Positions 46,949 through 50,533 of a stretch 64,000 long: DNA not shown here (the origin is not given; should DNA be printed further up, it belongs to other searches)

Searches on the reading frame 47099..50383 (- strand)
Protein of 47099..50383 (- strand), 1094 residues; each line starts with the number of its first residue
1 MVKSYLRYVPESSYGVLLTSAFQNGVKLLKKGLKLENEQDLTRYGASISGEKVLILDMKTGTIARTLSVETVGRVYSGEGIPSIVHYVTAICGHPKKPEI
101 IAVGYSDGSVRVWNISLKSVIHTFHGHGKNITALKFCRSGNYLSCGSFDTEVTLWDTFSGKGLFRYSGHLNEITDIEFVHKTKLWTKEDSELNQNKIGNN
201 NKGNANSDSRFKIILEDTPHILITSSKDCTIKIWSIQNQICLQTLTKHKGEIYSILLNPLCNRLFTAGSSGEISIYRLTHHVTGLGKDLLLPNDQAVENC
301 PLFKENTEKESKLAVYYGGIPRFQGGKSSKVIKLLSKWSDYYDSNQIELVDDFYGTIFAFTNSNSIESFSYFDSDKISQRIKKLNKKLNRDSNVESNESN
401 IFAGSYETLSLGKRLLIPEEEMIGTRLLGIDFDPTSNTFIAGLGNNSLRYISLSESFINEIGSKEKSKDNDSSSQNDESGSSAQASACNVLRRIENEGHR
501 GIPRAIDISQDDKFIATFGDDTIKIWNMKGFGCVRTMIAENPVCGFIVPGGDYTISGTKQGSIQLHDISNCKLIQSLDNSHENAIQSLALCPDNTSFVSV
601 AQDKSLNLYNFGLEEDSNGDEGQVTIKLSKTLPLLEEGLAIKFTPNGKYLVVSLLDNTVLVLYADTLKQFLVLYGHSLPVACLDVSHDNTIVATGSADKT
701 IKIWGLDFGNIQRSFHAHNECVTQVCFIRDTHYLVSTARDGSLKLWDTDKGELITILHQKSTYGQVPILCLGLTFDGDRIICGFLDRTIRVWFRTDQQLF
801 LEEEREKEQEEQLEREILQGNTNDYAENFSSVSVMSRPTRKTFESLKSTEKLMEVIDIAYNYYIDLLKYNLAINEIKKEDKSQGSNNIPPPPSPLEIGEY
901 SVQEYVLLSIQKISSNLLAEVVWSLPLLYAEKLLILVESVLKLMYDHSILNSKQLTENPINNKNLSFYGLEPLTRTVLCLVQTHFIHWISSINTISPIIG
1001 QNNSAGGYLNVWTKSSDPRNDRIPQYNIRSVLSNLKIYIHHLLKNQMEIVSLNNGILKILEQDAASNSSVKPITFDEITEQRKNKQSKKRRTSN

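Call 45: search_protein_families(library=pfam, proteins=[window:47099-50383:-], max_evalue=0.0001)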
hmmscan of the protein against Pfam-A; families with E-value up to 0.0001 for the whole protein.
window:47099-50383:- (1094 aa): 43 families (the best 25 are shown)
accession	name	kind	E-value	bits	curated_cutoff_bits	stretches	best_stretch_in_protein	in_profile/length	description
PF25172.1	Beta-prop_WDR3_2nd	-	1.8e-102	343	140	2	504-799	3-293/293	WDR3 second beta-propeller domain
PF25173.1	Beta-prop_WDR3_1st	-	1.3e-78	263.3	154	2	46-278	4-184/184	WDR3 first beta-propeller domain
PF00400.38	WD40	-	1e-55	184.3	27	3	671-704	5-38/39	WD domain, G-beta repeat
PF25174.1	Beta-prop_THOC3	-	2.5e-55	187.8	305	2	87-278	48-242/272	THOC3 beta-propeller domain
PF24814.1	WD40_Prp19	-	3.5e-47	161.2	320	4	648-797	20-167/281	Prp19 WD40 domain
PF24817.1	WD40_WDHD1_1st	-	1.1e-41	143.4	109.9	3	637-757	48-166/291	WDHD1 first WD40 domain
PF23414.1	Beta-prop_EML_2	-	3.9e-39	135.1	90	3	630-755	34-160/266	Echinoderm microtubule-associated protein second beta-propeller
PF25175.1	Beta-prop_WDR5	-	4.1e-38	131.8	250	3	672-792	5-121/296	WDR5 beta-propeller domain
PF24807.1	WD40_CDC20-Fz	-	2.8e-37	129.1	200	3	641-792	141-292/292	CDC20/Fizzy WD40 domain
PF24796.1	WDR55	-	1.1e-35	123.6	200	2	640-792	58-206/296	WDR55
PF23393.2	Beta-prop_WDR90_POC16_2nd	-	7.6e-31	107.8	60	2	635-738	178-284/291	WDR90/POC16, second beta-propeller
PF24805.1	EIF3I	-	8.4e-31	107.7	200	1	641-711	16-86/324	EIF3I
PF25168.1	Beta-prop_WDR36-Utp21_2nd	-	1.8e-29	103.6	84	3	679-762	200-283/335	WDR36/Utp21 second beta-propeller domain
PF25391.1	WD40_Gbeta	-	4.9e-29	101.8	150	3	488-704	131-339/340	G protein beta WD-40 repeat protein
PF25171.1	Beta-prop_WDR36-Utp21_1st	-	4.7e-27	95.5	80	3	87-269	109-256/266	WDR36/Utp21 first beta-propeller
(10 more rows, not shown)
